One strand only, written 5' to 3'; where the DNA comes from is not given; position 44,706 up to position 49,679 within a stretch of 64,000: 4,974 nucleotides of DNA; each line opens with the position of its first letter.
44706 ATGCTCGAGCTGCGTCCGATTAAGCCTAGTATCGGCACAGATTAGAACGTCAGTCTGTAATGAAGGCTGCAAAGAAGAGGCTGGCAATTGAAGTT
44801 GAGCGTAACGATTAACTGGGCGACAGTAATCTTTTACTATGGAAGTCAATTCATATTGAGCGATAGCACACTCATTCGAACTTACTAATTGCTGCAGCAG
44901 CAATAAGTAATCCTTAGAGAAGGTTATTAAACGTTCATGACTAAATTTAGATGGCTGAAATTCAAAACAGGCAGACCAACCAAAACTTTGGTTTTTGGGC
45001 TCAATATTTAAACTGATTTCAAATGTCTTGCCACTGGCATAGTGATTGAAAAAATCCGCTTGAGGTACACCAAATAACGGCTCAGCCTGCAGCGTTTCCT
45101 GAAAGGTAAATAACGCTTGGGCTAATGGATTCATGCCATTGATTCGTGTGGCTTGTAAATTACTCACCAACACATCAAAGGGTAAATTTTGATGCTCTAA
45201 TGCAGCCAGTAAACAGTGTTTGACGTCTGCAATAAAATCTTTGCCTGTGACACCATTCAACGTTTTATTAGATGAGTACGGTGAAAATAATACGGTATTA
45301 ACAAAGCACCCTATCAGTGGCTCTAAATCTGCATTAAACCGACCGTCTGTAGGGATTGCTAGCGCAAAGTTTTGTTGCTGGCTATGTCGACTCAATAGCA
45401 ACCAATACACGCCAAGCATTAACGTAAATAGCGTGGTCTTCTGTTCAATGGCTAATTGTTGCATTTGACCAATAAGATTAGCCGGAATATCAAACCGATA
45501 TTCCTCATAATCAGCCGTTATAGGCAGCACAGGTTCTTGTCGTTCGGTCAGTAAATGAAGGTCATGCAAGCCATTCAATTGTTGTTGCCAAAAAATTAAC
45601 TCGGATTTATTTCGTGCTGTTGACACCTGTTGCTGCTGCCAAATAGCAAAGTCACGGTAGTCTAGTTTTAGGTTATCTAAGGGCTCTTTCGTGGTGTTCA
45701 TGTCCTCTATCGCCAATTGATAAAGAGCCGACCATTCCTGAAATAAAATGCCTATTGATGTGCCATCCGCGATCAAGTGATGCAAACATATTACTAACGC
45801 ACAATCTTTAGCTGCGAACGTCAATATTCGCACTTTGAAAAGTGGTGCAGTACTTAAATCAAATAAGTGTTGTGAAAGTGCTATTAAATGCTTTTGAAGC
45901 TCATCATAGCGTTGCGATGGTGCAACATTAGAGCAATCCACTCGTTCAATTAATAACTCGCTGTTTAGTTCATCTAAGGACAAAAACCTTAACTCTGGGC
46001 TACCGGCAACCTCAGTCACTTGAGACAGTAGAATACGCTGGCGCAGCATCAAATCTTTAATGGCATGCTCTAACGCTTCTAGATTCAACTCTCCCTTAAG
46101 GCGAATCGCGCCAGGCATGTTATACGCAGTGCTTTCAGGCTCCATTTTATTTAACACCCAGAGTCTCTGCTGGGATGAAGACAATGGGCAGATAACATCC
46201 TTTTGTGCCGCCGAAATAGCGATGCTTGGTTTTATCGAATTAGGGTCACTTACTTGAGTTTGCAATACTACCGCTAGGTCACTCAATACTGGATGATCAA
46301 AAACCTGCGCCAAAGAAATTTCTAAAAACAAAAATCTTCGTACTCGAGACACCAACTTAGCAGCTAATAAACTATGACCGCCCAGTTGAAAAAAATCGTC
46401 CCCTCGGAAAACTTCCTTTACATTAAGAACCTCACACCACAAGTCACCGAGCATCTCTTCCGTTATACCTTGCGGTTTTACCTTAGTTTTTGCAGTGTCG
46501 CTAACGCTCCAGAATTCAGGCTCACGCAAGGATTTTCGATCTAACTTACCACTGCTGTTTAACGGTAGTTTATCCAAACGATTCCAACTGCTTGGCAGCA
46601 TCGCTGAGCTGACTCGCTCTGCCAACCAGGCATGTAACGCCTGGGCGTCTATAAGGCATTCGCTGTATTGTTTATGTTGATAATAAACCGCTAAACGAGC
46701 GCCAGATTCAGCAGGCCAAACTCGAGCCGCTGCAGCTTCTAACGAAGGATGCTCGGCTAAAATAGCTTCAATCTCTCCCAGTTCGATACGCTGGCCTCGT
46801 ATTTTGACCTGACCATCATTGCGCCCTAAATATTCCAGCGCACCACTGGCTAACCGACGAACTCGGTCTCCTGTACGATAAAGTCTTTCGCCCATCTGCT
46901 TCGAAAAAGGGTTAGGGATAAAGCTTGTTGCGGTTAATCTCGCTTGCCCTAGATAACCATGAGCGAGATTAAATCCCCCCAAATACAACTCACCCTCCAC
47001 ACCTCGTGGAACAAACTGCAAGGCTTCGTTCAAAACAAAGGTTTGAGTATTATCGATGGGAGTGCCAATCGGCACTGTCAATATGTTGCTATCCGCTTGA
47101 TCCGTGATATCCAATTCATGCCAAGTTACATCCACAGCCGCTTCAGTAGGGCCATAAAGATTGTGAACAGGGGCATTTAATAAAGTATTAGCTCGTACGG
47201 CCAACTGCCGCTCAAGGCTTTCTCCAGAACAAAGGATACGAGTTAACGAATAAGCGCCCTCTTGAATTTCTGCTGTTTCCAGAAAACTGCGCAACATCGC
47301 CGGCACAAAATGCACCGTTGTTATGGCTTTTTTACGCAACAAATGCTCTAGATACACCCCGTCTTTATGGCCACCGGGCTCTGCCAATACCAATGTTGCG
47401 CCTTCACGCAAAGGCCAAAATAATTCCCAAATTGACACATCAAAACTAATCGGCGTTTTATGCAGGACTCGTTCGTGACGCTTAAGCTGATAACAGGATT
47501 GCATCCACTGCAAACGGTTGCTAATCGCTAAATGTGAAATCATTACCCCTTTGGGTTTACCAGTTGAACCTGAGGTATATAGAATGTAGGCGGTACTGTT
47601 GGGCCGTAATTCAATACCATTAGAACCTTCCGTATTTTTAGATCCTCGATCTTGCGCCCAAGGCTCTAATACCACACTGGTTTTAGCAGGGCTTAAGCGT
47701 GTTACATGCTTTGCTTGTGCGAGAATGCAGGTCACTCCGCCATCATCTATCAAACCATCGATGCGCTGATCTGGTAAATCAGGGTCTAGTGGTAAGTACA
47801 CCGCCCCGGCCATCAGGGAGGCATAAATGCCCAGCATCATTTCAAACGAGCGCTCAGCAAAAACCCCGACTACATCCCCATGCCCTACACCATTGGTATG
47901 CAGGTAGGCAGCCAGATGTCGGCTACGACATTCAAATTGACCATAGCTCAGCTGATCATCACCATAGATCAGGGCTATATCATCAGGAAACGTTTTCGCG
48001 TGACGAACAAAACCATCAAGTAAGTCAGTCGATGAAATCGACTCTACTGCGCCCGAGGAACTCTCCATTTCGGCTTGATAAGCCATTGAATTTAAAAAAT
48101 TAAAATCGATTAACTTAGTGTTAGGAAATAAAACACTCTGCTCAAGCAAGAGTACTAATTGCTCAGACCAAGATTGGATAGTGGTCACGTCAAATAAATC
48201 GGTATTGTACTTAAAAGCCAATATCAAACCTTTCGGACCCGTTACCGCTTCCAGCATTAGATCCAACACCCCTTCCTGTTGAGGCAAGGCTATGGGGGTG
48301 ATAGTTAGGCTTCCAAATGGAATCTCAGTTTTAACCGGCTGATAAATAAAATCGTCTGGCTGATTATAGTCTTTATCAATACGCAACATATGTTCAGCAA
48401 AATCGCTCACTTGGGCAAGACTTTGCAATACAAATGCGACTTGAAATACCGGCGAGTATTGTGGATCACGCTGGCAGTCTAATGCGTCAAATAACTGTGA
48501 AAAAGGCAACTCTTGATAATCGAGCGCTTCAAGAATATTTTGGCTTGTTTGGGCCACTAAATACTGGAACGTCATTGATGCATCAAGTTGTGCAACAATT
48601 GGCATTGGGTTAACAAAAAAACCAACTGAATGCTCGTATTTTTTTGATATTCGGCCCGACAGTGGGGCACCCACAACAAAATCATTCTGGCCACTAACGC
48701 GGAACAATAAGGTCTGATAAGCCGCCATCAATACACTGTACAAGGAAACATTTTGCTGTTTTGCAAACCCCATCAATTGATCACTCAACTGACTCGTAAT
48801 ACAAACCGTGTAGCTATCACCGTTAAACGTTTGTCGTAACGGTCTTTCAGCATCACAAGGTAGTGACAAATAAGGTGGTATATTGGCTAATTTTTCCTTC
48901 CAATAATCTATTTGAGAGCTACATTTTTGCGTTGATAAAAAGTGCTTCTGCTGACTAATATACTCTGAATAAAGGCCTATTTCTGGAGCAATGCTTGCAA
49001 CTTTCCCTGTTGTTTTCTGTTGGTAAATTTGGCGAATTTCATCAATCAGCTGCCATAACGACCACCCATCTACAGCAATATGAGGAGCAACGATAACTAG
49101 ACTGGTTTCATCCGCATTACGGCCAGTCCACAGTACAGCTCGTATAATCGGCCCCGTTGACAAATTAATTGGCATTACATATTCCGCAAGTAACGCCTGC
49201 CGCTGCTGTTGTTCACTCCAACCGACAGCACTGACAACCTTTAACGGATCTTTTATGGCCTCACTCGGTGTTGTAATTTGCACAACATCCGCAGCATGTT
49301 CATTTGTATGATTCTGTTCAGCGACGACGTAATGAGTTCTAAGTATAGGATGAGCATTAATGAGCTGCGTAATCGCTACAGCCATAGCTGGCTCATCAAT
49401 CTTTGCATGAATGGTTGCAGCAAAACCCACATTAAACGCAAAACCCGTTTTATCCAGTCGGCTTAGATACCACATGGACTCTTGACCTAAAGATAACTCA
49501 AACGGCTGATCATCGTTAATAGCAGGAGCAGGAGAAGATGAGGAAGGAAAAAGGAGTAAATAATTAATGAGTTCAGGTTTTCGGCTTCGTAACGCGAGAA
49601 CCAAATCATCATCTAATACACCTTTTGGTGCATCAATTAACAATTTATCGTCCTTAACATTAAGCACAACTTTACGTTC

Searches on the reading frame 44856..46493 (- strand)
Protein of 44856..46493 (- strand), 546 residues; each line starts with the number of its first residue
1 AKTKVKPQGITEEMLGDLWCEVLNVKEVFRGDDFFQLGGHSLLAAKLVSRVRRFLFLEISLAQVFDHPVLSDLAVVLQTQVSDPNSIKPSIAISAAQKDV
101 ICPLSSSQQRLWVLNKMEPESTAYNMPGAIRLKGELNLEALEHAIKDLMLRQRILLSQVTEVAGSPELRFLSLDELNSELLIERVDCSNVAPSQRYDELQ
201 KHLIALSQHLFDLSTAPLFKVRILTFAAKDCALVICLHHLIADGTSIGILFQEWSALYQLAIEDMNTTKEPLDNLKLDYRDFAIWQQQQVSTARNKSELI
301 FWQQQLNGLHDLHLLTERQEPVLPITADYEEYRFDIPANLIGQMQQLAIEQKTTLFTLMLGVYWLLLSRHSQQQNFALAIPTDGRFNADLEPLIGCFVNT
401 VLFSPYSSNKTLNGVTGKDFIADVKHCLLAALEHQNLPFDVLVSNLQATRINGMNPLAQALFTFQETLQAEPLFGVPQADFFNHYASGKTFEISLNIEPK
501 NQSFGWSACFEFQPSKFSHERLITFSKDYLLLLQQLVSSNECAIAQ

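Call 48: search_protein_families(library=pfam, proteins=[window:44856-46493:-], max_evalue=0.001)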
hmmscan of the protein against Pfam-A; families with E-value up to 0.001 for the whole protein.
window:44856-46493:- (546 aa): 2 families
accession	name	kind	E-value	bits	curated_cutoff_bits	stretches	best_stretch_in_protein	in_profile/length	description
PF00668.25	Condensation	-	1.3e-71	242.1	30.6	1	102-539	5-436/456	Condensation domain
PF00550.31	PP-binding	-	5.1e-11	43.1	20.8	1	17-74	5-64/67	Phosphopantetheine attachment site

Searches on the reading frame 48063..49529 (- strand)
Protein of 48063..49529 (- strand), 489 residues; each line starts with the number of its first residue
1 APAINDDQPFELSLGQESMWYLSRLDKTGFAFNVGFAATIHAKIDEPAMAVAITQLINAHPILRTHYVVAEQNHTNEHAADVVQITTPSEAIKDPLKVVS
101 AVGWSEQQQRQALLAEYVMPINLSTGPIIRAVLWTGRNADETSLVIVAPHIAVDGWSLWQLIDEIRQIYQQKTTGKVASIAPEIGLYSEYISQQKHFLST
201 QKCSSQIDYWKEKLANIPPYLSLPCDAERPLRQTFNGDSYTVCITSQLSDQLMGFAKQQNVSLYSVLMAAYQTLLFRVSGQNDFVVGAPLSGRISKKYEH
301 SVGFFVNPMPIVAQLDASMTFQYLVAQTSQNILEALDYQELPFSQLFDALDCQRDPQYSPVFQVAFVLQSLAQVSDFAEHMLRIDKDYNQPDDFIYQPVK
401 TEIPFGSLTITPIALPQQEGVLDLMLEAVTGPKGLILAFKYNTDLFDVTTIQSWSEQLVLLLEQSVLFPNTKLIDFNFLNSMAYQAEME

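Call 48: search_protein_families(library=pfam, proteins=[window:48063-49529:-], max_evalue=0.001)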
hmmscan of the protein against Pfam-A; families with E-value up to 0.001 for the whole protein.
window:48063-49529:- (489 aa): 1 family
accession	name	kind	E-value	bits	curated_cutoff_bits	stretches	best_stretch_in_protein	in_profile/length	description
PF00668.25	Condensation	-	2e-78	264.6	30.6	1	11-482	6-450/456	Condensation domain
